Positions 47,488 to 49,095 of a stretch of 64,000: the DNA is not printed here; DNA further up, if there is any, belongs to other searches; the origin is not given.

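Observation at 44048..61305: SARP/STAND-regulated acyl-chain cluster with two atypical KASIII, two AMP-ligases, a FabG-like reductase and three hydrolases; possible head-to-head condensation or alkyl-metabolite pathway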

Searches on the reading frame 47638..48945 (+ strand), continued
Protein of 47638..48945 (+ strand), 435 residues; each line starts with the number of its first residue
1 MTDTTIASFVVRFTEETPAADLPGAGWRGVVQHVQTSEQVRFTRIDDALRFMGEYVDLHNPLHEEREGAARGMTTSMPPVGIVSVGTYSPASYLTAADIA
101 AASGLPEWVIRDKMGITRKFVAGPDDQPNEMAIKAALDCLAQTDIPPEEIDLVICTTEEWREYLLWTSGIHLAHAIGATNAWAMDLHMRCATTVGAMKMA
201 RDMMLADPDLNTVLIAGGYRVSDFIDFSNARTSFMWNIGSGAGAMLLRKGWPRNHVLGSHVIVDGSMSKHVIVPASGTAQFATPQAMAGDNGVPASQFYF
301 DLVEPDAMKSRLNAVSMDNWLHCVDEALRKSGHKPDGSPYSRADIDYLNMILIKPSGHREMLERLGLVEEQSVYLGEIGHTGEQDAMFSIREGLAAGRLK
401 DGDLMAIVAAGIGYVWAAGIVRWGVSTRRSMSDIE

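Call 39: search_protein_families(library=ncbifam, proteins=[L004:6521-7312:+, L004:19225-20010:+, L004:14436-15242:+, L001:11569-12453:+, L001:12476-12871:+, L004:17207-18742:+, L001:12889-14481:+, L001:9225-10229:+, L004:15360-16622:+, L001:6174-6935:+], max_evalue=1e-10)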
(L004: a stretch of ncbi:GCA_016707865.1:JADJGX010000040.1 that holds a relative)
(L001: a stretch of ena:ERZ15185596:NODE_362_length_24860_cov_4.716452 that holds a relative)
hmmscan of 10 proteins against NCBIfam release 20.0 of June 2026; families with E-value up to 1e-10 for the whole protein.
L004:6521-7312:+ (263 aa): 69 families (the best 25 are shown)
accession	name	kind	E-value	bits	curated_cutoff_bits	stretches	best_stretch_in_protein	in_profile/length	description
NF005802.0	PRK07657.1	equivalog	1.8e-59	201.4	363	1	5-261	6-258/260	enoyl-CoA hydratase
NF051848.1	EnCoAHydtEchA19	equivalog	2.7e-59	200.8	400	1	5-262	2-257/258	enoyl-CoA hydratase EchA19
NF004475.0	PRK05809.1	subfamily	5.2e-57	193.3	394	1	5-262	6-259/260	short-chain-enoyl-CoA hydratase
NF005699.0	PRK07509.1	equivalog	8.5e-57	192.8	249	1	3-261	4-262/267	crotonase/enoyl-CoA hydratase family protein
NF004781.0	PRK06127.1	subfamily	2.7e-56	191.2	291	1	2-261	10-267/269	enoyl-CoA hydratase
NF005803.0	PRK07658.1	equivalog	7.7e-55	186.1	313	1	7-262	6-256/257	enoyl-CoA hydratase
NF004794.0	PRK06142.1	equivalog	1.5e-52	179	308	1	8-261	11-271/273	crotonase/enoyl-CoA hydratase family protein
NF006007.0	PRK08138.1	subfamily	6.8e-52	176.4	355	1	4-263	9-261/261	enoyl-CoA hydratase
NF006699.0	PRK09245.1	subfamily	1e-51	175.7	354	1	1-262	1-265/266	crotonase/enoyl-CoA hydratase family protein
NF007239.0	PRK09674.1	equivalog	1.4e-51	175.5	371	1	3-261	4-255/257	2,3-dehydroadipyl-CoA hydratase PaaF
NF004517.0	PRK05862.1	equivalog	3e-49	167.8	396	1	3-261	4-255/257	enoyl-CoA hydratase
NF004796.0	PRK06144.1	subfamily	5.8e-48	163.6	272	1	4-262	9-261/262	enoyl-CoA hydratase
NF006100.0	PRK08252.1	subfamily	7.5e-48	163.3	282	1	1-262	1-253/254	crotonase/enoyl-CoA hydratase family protein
TIGR02280.1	PaaB1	equivalog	7.2e-47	160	345.15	1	5-262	1-255/256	2-(1,2-epoxy-1,2-dihydrophenyl)acetyl-CoA isomerase PaaG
NF005126.0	PRK06563.1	subfamily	2.8e-45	154.7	261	1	4-261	8-261/263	crotonase/enoyl-CoA hydratase family protein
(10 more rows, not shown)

L004:19225-20010:+ (261 aa): 64 families (the best 25 are shown)
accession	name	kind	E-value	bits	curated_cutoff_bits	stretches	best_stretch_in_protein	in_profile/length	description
NF046063.1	oxepin_alt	equivalog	2e-47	161.8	300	1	7-252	4-250/254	oxepin-CoA hydrolase, alternative type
NF005700.0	PRK07511.1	subfamily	9.8e-44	149.9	274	1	4-252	4-253/260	enoyl-CoA hydratase family protein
NF006699.0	PRK09245.1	subfamily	2.8e-39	135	354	1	1-219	1-224/266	crotonase/enoyl-CoA hydratase family protein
NF004525.0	PRK05870.1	equivalog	1.8e-35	123.1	285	1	2-217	2-212/249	enoyl-CoA hydratase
NF006008.0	PRK08139.1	equivalog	9.5e-35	120.4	313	1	3-252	11-258/266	enoyl-CoA hydratase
NF004635.0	PRK05981.1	equivalog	1.3e-33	116.6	351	1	5-251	6-257/266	enoyl-CoA hydratase/isomerase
NF004840.0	PRK06190.1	equivalog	1.7e-33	116.3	253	1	2-235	3-234/260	enoyl-CoA hydratase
NF006107.0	PRK08258.1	equivalog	1.1e-32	113.4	330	1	7-249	21-266/277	enoyl-CoA hydratase family protein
NF051848.1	EnCoAHydtEchA19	equivalog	2.6e-31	109.1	400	1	5-251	2-249/258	enoyl-CoA hydratase EchA19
NF004634.0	PRK05980.1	equivalog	3e-30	105.5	375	1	1-254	1-257/263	crotonase/enoyl-CoA hydratase family protein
TIGR02280.1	PaaB1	equivalog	5.4e-30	104.8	345.15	1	5-251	1-247/256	2-(1,2-epoxy-1,2-dihydrophenyl)acetyl-CoA isomerase PaaG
NF005802.0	PRK07657.1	equivalog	5.6e-30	104.7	363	1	10-252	11-252/260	enoyl-CoA hydratase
NF005803.0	PRK07658.1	equivalog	1e-29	103.7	313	1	7-252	6-249/257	enoyl-CoA hydratase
NF005699.0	PRK07509.1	equivalog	2.8e-28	99.3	249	1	2-235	3-239/267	crotonase/enoyl-CoA hydratase family protein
NF004519.0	PRK05864.1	equivalog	7.6e-28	97.6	337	1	3-228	9-238/276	enoyl-CoA hydratase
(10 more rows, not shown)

L004:14436-15242:+ (268 aa): 25 families
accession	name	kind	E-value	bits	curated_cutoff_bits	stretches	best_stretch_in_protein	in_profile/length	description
NF051488.1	bifunc_PcaDC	exception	4.2e-37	128.1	390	1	12-267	3-251/375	bifunctional 3-oxoadipate enol-lactonase/4-carboxymuconolactone decarboxylase PcaDC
TIGR02427.1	protocat_pcaD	equivalog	1.5e-35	122.8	255.85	1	11-267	2-251/251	3-oxoadipate enol-lactonase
NF051487.1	bifunc_PcaCD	exception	6.9e-34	117.6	430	1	19-119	172-272/413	bifunctional 4-carboxymuconolactone decarboxylase/3-oxoadipate enol-lactonase PcaCD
NF011457.0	PRK14875.1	equivalog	1.8e-27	96.3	307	1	6-117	119-230/372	acetoin dehydrogenase dihydrolipoyllysine-residue acetyltransferase subunit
TIGR03611.1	RutD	equivalog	9.2e-27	94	238.5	1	13-115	3-110/258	pyrimidine utilization protein D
TIGR02240.1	PHA_depoly_arom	equivalog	1.7e-24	86.6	250.6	1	20-267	26-264/276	poly(3-hydroxyalkanoate) depolymerase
NF052610.1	macro_16_ester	equivalog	1.2e-23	83.8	420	1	5-250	7-264/281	alpha/beta fold macrolide esterase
NF050089.1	i_nPHAscl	equivalog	8.5e-22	77.5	300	1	10-118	9-117/288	intracellular short-chain-length polyhydroxyalkanoate depolymerase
TIGR03056.1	bchO_mg_che_rel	equivalog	1e-21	77.2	172.55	1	18-108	27-118/278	alpha/beta fold hydrolase BchO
NF045632.1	hydroxlase_HsaD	equivalog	1.1e-21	77.1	400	1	10-267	25-289/290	4,5:9,10-diseco-3-hydroxy-5,9,17-trioxoandrosta-1(10),2-diene-4-oate hydrolase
NF041759.1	mac_hydro_EstT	equivalog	1.3e-21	77.1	450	1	5-120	6-128/278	macrolide hydrolase EstT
TIGR01738.1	bioH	equivalog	2.7e-20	73.1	206.95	1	20-250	5-229/245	pimeloyl-ACP methyl ester esterase BioH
TIGR03695.1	menH_SHCHC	equivalog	1e-19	70.9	208.55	1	20-121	3-107/252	2-succinyl-6-hydroxy-2,4-cyclohexadiene-1-carboxylate synthase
TIGR01250.1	pro_imino_pep_2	subfamily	4.3e-18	65.9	167.65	0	12-118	16-129/288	proline iminopeptidase-family hydrolase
NF053683.1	esterase_mleBRB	exception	7.3e-18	65.1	585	1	38-256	43-266/280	BRB family alpha/beta fold macrolide esterase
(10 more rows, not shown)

L001:11569-12453:+ (294 aa): 15 families
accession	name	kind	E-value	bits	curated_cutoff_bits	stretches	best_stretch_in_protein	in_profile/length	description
TIGR02427.1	protocat_pcaD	equivalog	6.1e-28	97.9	255.85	1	24-131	2-110/251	3-oxoadipate enol-lactonase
NF051488.1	bifunc_PcaDC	exception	1.6e-26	93.4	390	1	29-287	7-253/375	bifunctional 3-oxoadipate enol-lactonase/4-carboxymuconolactone decarboxylase PcaDC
NF011457.0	PRK14875.1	equivalog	2.3e-18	66.3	307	1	21-130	119-228/372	acetoin dehydrogenase dihydrolipoyllysine-residue acetyltransferase subunit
TIGR03611.1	RutD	equivalog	4.3e-18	65.6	238.5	1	32-282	11-253/258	pyrimidine utilization protein D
NF051487.1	bifunc_PcaCD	exception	1e-15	57.7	430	1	31-284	169-411/413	bifunctional 4-carboxymuconolactone decarboxylase/3-oxoadipate enol-lactonase PcaCD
TIGR01250.1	pro_imino_pep_2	subfamily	2.1e-15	57.1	167.65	0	20-134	11-130/288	proline iminopeptidase-family hydrolase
TIGR03343.1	biphenyl_bphD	equivalog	4e-14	52.5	462.15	1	27-276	23-272/282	2-hydroxy-6-oxo-6-phenylhexa-2,4-dienoate hydrolase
NF052610.1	macro_16_ester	equivalog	5.7e-14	52.1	420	0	24-131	13-125/281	alpha/beta fold macrolide esterase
NF045632.1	hydroxlase_HsaD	equivalog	2.2e-13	49.8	400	0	23-132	23-136/290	4,5:9,10-diseco-3-hydroxy-5,9,17-trioxoandrosta-1(10),2-diene-4-oate hydrolase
NF050089.1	i_nPHAscl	equivalog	2.9e-13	49.5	300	0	31-130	15-114/288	intracellular short-chain-length polyhydroxyalkanoate depolymerase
NF041759.1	mac_hydro_EstT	equivalog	1.1e-12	47.7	450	0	23-130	11-123/278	macrolide hydrolase EstT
TIGR03695.1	menH_SHCHC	equivalog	2.3e-12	46.9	208.55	0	34-132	2-103/252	2-succinyl-6-hydroxy-2,4-cyclohexadiene-1-carboxylate synthase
NF045945.1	ProImpepLactob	equivalog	1.8e-11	44.1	400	0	33-114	26-111/293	proline iminopeptidase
TIGR02240.1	PHA_depoly_arom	equivalog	2.2e-11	43.7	250.6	0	35-131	26-122/276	poly(3-hydroxyalkanoate) depolymerase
TIGR03056.1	bchO_mg_che_rel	equivalog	3.1e-11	42.8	172.55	0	224-275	217-268/278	alpha/beta fold hydrolase BchO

L001:12476-12871:+ (131 aa): 0 families

L004:17207-18742:+ (511 aa): 103 families (the best 25 are shown)
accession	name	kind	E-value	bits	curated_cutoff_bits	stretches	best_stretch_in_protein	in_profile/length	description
NF004837.0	PRK06187.1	subfamily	3.3e-154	514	476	1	7-507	14-523/531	long-chain-fatty-acid--CoA ligase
NF005307.0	PRK06839.1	equivalog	2.6e-149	498.1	748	1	6-504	7-491/496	o-succinylbenzoate--CoA ligase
NF006182.0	PRK08316.1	subfamily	4.9e-132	441.1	663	1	5-508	15-519/523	fatty acyl-CoA synthetase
NF052269.1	Staph_lig_FadD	equivalog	1.8e-121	405.9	650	1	3-504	2-491/499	long-chain-fatty-acid--CoA ligase FadD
NF006572.0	PRK09088.1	equivalog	4.1e-112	375.4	696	1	5-506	5-487/491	acyl-CoA synthetase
NF002966.0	PRK03640.1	equivalog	2.1e-109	366.3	556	1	4-505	5-479/483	o-succinylbenzoate--CoA ligase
NF004797.0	PRK06145.1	equivalog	5.3e-108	361.5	850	1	6-508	7-497/499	acyl-CoA synthetase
NF005857.1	PRK07786.1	exception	3.9e-103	345.7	733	1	7-507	15-513/513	fatty-acid--CoA ligase FadD5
NF009233.0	PRK12583.1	subfamily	4e-102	342.4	832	1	7-505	24-549/558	fatty acid CoA ligase family protein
NF005702.0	PRK07514.1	subfamily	1.7e-101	340.1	558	1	4-507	6-501/506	malonyl-CoA synthase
NF005676.0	PRK07470.1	equivalog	5e-101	339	774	1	7-506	26-529/544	acyl-CoA synthetase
NF005801.1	PRK07656.1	equivalog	1.4e-99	334.1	657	1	7-503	7-500/500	FadD3 family acyl-CoA ligase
NF004114.0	PRK05605.1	equivalog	2e-95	320.3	766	1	153-505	213-568/575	long-chain-fatty-acid--CoA ligase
NF006181.0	PRK08314.1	subfamily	3.4e-95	319.4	705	2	151-505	194-553/563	long-chain-fatty-acid--CoA ligase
TIGR01923.1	menE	equivalog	4.1e-91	306.1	330.15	1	30-501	1-441/442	o-succinylbenzoate--CoA ligase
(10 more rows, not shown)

L001:12889-14481:+ (530 aa): 104 families (the best 25 are shown)
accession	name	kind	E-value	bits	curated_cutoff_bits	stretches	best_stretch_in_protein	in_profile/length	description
NF004837.0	PRK06187.1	subfamily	5.8e-135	450.5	476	1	13-530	20-519/531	long-chain-fatty-acid--CoA ligase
NF005307.0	PRK06839.1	equivalog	1.8e-118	396.4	748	1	6-529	7-489/496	o-succinylbenzoate--CoA ligase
NF006182.0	PRK08316.1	subfamily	1.1e-115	387.2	663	1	3-530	13-514/523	fatty acyl-CoA synthetase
NF052269.1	Staph_lig_FadD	equivalog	2.6e-115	385.6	650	2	165-529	127-489/499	long-chain-fatty-acid--CoA ligase FadD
NF006572.0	PRK09088.1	equivalog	6.1e-115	384.7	696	2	178-530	130-484/491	acyl-CoA synthetase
NF006181.0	PRK08314.1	subfamily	3e-98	329.5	705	1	30-529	49-550/563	long-chain-fatty-acid--CoA ligase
NF005676.0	PRK07470.1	equivalog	2.7e-96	323.3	774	2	144-530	134-526/544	acyl-CoA synthetase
NF005801.1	PRK07656.1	equivalog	3e-95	319.7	657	1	26-530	22-500/500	FadD3 family acyl-CoA ligase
NF004114.0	PRK05605.1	equivalog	1.3e-94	317.6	766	1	30-530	59-566/575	long-chain-fatty-acid--CoA ligase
NF002966.0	PRK03640.1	equivalog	2.8e-94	316.4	556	1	168-530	121-477/483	o-succinylbenzoate--CoA ligase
NF005702.0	PRK07514.1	subfamily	4.8e-94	315.5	558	1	184-530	153-497/506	malonyl-CoA synthase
NF006523.0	PRK08974.1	equivalog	1.1e-86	291.2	884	1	31-530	49-550/561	long-chain-fatty-acid--CoA ligase FadD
NF005714.0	PRK07529.1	subfamily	4.5e-86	289.6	632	1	27-530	60-573/640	acyl-CoA synthetase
NF004229.0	PRK05677.1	subfamily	1.1e-85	288.2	879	1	30-530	49-552/563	long-chain-fatty-acid--CoA ligase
NF005857.1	PRK07786.1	exception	2.3e-85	287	733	1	7-530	15-509/513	fatty-acid--CoA ligase FadD5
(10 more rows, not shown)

L001:9225-10229:+ (334 aa): 9 families
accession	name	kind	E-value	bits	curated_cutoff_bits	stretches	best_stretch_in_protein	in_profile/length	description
NF006829.0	PRK09352.1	subfamily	4.1e-56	190.3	249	1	3-333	3-321/322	beta-ketoacyl-ACP synthase 3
TIGR00747.1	fabH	subfamily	5.1e-49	167.1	292.1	1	5-333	3-322/322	beta-ketoacyl-ACP synthase III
NF005308.0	PRK06840.1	equivalog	4.6e-46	157.4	315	1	7-332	7-334/339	3-oxoacyl-ACP synthase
NF004623.0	PRK05963.1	equivalog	6.3e-38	130.9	437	1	5-329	6-323/328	beta-ketoacyl-ACP synthase III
NF005541.0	PRK07204.1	equivalog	1.2e-30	107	402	1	1-331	1-327/329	beta-ketoacyl-ACP synthase III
NF006720.0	PRK09258.1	equivalog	1.4e-28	100.2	285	1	12-146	13-147/338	3-oxoacyl-ACP synthase III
NF003274.0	PRK04262.1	equivalog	2.1e-18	66.5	244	1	39-323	30-300/347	hydroxymethylglutaryl-CoA synthase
NF005703.0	PRK07515.1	equivalog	6.1e-15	55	304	1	60-180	96-215/373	beta-ketoacyl-ACP synthase III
NF009519.0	PRK12880.1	equivalog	5e-13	49.1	436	1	9-180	12-180/353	beta-ketoacyl-ACP synthase III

L004:15360-16622:+ (420 aa): 27 families (the best 25 are shown)
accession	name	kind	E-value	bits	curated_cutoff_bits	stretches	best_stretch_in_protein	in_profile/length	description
NF004720.0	PRK06064.1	subfamily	2.3e-135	451.3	420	2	231-419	197-387/389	thiolase domain-containing protein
NF053570.1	AcCoTHIOL_METTL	equivalog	4.2e-126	420.9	600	2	231-418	195-382/385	acetyl-CoA acetyltransferase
NF005704.0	PRK07516.1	subfamily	1.3e-87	294.3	412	2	228-419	198-387/389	thiolase domain-containing protein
NF004810.0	PRK06157.1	equivalog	6.2e-86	289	403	2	229-416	200-392/400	acetyl-CoA acetyltransferase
NF009228.0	PRK12578.1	subfamily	7.8e-86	288.1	485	2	231-419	197-387/387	thiolase domain-containing protein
NF004936.0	PRK06289.1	equivalog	5.5e-66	223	375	2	220-417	197-401/405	acetyl-CoA acetyltransferase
NF004982.0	PRK06365.1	equivalog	5.6e-63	213.5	695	2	2-192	10-198/430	thiolase domain-containing protein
NF006102.0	PRK08256.1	subfamily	2.7e-60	204.5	436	2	227-419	197-392/394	lipid-transfer protein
NF004811.0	PRK06158.1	subfamily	2.4e-53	181.5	421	2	228-410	191-371/384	acetyl-CoA acetyltransferase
NF006180.0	PRK08313.1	subfamily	8.1e-51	173.1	514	2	228-416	192-381/389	thiolase domain-containing protein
NF004721.0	PRK06065.1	equivalog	5.4e-49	167.1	455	2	229-416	201-390/393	thiolase domain-containing protein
NF006010.0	PRK08142.1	subfamily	2.7e-46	158.1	462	1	226-408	191-373/388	thiolase domain-containing protein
NF053628.1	BnzsclthlBbsBGT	equivalog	6.5e-46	156.9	750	2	231-408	193-371/389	benzoylsuccinyl-CoA thiolase subunit BbsB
NF004715.0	PRK06059.1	equivalog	5.3e-43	147.5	424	2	225-414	191-395/399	lipid-transfer protein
NF004722.0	PRK06066.1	equivalog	5.8e-43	147.3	516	1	229-408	194-375/385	thiolase domain-containing protein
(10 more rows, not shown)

L001:6174-6935:+ (253 aa): 212 families (the best 25 are shown)
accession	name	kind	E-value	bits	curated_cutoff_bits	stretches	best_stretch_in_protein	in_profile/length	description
NF004198.0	PRK05653.1-3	equivalog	1.1e-85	287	296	1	3-251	5-248/248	3-oxoacyl-ACP reductase FabG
TIGR01830.1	3oxo_ACP_reduc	equivalog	1.1e-82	277.3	297.75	1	9-250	2-239/239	3-oxoacyl-[acyl-carrier-protein] reductase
NF006072.0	PRK08217.1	subfamily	2.5e-76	256.8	298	1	1-250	1-252/253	3-ketoacyl-(acyl-carrier-protein) reductase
NF009466.0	PRK12826.1-2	subfamily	1.4e-72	244.1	222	1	5-250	3-245/248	3-oxoacyl-ACP reductase FabG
NF004197.0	PRK05653.1-1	equivalog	1.8e-71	240.7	332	1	2-250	4-247/249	3-oxoacyl-ACP reductase FabG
NF005559.1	PRK07231.1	subfamily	1.8e-71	240.6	215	1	2-250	1-248/249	glucose 1-dehydrogenase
NF004791.0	PRK06138.1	equivalog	4.2e-71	239.2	312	1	1-250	1-250/252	SDR family oxidoreductase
NF052558.1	MBtsdlDhBudC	equivalog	1.9e-69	234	270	1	4-249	2-241/250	meso-2,3-butanediol dehydrogenase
TIGR01829.1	AcAcCoA_reduct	subfamily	6.3e-68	229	302.1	1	6-249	1-240/242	acetoacetyl-CoA reductase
NF009464.0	PRK12824.1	subfamily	1.3e-66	224.7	269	1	5-249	2-242/245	3-oxoacyl-ACP reductase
NF004818.0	PRK06172.1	equivalog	1.5e-65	221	336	1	1-250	3-251/253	SDR family oxidoreductase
NF009468.0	PRK12826.1-4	equivalog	6e-62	209.6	318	1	2-250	4-248/256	SDR family oxidoreductase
NF004199.0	PRK05653.1-4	equivalog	1.3e-60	205.1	301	1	1-250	1-246/247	3-oxoacyl-ACP reductase FabG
NF005853.0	PRK07774.1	equivalog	8.1e-59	199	303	1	2-251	3-248/250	SDR family oxidoreductase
NF004713.0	PRK06057.1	equivalog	1.7e-58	198.1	404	1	2-250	6-250/257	3-oxoacyl-ACP reductase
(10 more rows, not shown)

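Call 43: find_related_loci(query=A2, collection=genome_contigs, flank=10000)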
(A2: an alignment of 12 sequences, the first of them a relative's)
Query A2 (358 aa) in genome_contigs; peptide patterns used: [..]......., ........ (x = any residue, [..] = any of these).
209 stretches matched a pattern; 165 encode a relative of the query (tblastn E <= 1e-3); the best 80 are kept; 80 distinct loci.
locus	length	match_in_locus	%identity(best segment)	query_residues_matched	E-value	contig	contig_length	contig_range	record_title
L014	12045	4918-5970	95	1-351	0e+0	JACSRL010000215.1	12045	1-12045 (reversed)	MAG: Anaerolinea sp. isolate CH3 contig-70_6989, whole genome shotgun sequence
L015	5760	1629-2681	94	1-351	0e+0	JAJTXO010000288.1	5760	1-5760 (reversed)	MAG: Caldilineales bacterium isolate DTUCFX11 288-Genome36, whole genome shotgun sequence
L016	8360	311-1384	93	1-358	0e+0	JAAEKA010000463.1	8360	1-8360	Anaerolineae bacterium clx_CAG2 CAG2c_463, whole genome shotgun sequence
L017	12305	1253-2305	93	1-351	0e+0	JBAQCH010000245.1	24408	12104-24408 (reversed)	MAG: Anaerolineae bacterium isolate MFD10570_ilm_asm_bin10 k127_126918, whole genome shotgun sequence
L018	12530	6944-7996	93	2-351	0e+0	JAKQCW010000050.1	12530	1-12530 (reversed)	MAG: Chloroflexota bacterium isolate USDE_maxbin.019 k141_382213, whole genome shotgun sequence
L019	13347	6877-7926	93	1-350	0e+0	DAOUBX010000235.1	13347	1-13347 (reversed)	MAG TPA_asm: Anaerolineales bacterium isolate H71_756 k91_935099, whole genome shotgun sequence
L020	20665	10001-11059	93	1-351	0e+0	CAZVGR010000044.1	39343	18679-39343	MAG TPA_asm: uncultured Anaerolinea sp. isolate SRP304446_co1_50 genome assembly, contig: NODE_674_length_39343_cov_18.5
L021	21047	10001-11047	87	2-350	0e+0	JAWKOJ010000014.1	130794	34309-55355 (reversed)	MAG: Caldilineales bacterium isolate ABC2.10 ABC2.10.fa-14, whole genome shotgun sequence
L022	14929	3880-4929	86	1-350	0e+0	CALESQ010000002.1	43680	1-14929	MAG TPA_asm: uncultured Caldilineales bacterium isolate SRR5576001_bin.117_CONCOCT_v1.1_MAG genome assembly, contig: ERZ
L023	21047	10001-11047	86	3-350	0e+0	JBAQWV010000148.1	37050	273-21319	MAG: Anaerolineae bacterium isolate MFD10595_ilm_asm_bin30 k127_188313, whole genome shotgun sequence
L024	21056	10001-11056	85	5-355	0e+0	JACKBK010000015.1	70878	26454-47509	MAG: Caldilineae bacterium isolate HK-STAS-CHLO-19 HK-STAS-CHLO-19_15, whole genome shotgun sequence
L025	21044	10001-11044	86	4-350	0e+0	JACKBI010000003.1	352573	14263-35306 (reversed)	MAG: Anaerolineales bacterium isolate HK-STAS-CHLO-17 HK-STAS-CHLO-17_3, whole genome shotgun sequence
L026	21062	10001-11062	78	1-353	0e+0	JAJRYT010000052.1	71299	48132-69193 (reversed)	MAG: Chloroflexota bacterium isolate Dive96_bin3.68 k141_887484, whole genome shotgun sequence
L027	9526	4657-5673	80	7-350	0e+0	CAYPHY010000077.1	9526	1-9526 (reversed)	MAG TPA_asm: uncultured Ardenticatenaceae bacterium isolate binchicken_co59_761 genome assembly, contig: NODE_17150_leng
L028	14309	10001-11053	77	1-350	0e+0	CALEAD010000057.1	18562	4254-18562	MAG: uncultured Anaerolineae bacterium isolate N1_Bin_METABAT__191_1 genome assembly, contig: c_000000437232, whole geno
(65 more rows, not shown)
